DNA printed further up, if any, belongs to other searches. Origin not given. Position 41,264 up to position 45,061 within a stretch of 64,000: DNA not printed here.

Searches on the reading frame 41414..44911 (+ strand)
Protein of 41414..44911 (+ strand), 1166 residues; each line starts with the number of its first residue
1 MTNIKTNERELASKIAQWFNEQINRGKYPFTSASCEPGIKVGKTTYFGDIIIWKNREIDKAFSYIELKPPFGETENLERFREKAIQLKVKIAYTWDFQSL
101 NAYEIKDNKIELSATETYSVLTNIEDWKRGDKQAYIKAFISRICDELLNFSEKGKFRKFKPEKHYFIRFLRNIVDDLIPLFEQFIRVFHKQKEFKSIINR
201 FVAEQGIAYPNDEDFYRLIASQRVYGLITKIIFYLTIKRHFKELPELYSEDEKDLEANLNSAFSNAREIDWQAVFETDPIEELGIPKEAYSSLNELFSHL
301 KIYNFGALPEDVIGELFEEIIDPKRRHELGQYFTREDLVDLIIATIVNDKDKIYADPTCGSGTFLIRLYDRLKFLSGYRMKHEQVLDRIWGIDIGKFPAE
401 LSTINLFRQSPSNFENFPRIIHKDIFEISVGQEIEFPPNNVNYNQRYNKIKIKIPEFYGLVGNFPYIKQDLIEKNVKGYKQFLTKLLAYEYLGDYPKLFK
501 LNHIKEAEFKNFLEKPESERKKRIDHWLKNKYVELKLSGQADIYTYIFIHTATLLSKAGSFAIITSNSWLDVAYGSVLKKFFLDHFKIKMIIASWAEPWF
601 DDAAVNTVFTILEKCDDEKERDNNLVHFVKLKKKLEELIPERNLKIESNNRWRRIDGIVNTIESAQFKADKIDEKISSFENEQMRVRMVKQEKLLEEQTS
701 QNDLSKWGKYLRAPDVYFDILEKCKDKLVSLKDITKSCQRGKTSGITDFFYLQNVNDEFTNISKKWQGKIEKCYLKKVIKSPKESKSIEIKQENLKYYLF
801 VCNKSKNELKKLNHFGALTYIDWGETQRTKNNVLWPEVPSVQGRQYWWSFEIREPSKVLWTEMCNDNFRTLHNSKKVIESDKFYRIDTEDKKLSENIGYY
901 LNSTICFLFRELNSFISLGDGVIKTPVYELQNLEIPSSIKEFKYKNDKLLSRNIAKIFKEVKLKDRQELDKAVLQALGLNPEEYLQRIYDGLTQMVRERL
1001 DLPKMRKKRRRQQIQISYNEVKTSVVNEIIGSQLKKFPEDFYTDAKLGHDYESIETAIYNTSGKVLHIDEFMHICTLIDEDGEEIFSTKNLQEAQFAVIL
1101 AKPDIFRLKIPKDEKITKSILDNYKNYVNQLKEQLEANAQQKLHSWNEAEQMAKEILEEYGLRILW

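Call 3: search_protein_families(library=pfam, proteins=[window:41414-44911:+], max_evalue=1)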
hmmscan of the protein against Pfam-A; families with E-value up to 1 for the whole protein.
window:41414-44911:+ (1166 aa): 4 families
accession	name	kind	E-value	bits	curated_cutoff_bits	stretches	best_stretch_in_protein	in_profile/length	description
PF02384.22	N6_Mtase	-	2.8e-12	47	20.4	1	310-409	3-100/311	N-6 DNA Methylase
PF07669.17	Eco57I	-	7.7e-08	33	25.3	2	524-594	94-165/171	Eco57I restriction-modification methylase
PF20473.4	MmeI_Mtase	-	0.00076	19.2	27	1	355-407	24-83/259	MmeI, DNA-methyltransferase domain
PF20551.3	DUF6765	-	0.89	9.5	26.6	1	604-718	211-318/325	Family of unknown function (DUF6765)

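Call 4: search_protein_families(library=padloc, proteins=[window:41414-44911:+], max_evalue=1)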
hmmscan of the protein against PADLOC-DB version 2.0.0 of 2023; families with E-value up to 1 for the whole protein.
window:41414-44911:+ (1166 aa): 24 families
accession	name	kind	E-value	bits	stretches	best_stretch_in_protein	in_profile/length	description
PDLC03606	REase_MTase_IIG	-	1.4e-57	193.6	2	5-474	8-474/935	Type IIG restriction enzyme-methyltransferase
PDLC03267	MTase_II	-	1.5e-20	71.6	3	695-993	244-532/539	Type II methyltransferase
PDLC03366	MTase_II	-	3.2e-20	70.4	3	534-620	144-229/568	Type II methyltransferase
PDLC04134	mad2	-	1.1e-18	65.4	1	249-634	196-462/492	mads_2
PDLC03018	MTase_I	-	3.7e-13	46.8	1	279-371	259-348/749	Type I methyltransferase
PDLC03313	MTase_II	-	9.7e-12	42.2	2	515-674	151-315/563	Type II methyltransferase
PDLC03218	MTase_II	-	8.6e-11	39.1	1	300-393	235-330/532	Type II methyltransferase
PDLC03335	MTase_II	-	4e-10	37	2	526-647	217-343/607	Type II methyltransferase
PDLC03318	MTase_II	-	2e-09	34.3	1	255-371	273-385/723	Type II methyltransferase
PDLC03222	MTase_II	-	3.1e-09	34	1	525-653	245-377/602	Type II methyltransferase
PDLC03021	MTase_I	-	9.8e-09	32.5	1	293-407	132-246/491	Type I methyltransferase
PDLC03026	MTase_I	-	1.5e-08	32.3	1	291-373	101-186/487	Type I methyltransferase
PDLC03226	MTase_II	-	1.5e-08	31.7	1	534-636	155-256/579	Type II methyltransferase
PDLC03338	MTase_II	-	1.2e-07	28.9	2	313-406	113-213/604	Type II methyltransferase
PDLC03347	MTase_II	-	4.6e-07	26.9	1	522-637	105-225/488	Type II methyltransferase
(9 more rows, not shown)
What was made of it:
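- On Type IIG RM enzyme: PADLOC REase_MTase_IIG 1.4e-57 over residues 5-474; Pfam N6_Mtase 2.8e-12 and Eco57I 7.7e-8 (calls 3, 4).
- Checked: Gene 1: PADLOC REase_MTase_IIG 1.4e-57, Pfam N6_Mtase and Eco57I (calls 3, 4).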

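Call 5: search_protein_families(library=ncbifam, proteins=[window:41414-44911:+], max_evalue=1)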
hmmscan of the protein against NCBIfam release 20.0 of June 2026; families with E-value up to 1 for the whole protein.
window:41414-44911:+ (1166 aa): 1 family
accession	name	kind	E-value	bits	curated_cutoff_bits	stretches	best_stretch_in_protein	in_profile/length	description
NF047738.1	antiphage_MADS2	equivalog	5.1e-10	38.3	720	1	249-370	236-351/654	methylation-associated defense system DNA methyltransferase MAD2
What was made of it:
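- Tried and rejected: Gene 1's match to the NCBIfam MAD2 model scores 38 bits against a cut-off of 720 (call 5).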

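Call 61: search_solved_structures(query=window:41414-44911:+, max_evalue=0.01, show_alignments=1)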
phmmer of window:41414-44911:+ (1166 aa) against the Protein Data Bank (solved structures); distinct sequences matched with E-value up to 0.01: 2.
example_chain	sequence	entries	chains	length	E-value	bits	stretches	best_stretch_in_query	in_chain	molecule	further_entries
2okc_A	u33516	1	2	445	1.4e-07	32.8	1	308-427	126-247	Type I restriction enzyme StySJI M protein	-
7qw5_A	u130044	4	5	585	1.4e-05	26.2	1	534-634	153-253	Modification methylase BseCI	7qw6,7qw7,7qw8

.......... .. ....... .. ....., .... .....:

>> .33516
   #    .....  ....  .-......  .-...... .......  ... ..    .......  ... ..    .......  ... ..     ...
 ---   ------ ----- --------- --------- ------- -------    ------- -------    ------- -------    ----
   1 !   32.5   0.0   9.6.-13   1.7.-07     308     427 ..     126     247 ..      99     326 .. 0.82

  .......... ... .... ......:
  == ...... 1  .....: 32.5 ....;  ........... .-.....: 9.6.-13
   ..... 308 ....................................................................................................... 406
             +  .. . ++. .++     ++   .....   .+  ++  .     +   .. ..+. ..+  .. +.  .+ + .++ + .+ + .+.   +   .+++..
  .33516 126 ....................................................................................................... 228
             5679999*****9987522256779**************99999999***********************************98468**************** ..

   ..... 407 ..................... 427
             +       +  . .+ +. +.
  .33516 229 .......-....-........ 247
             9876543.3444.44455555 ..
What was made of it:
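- Closest known: Type IIG restriction-modification enzymes. Different: There is no close solved structure; the best PDB sequence hits cover only the MTase motifs (call 61).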
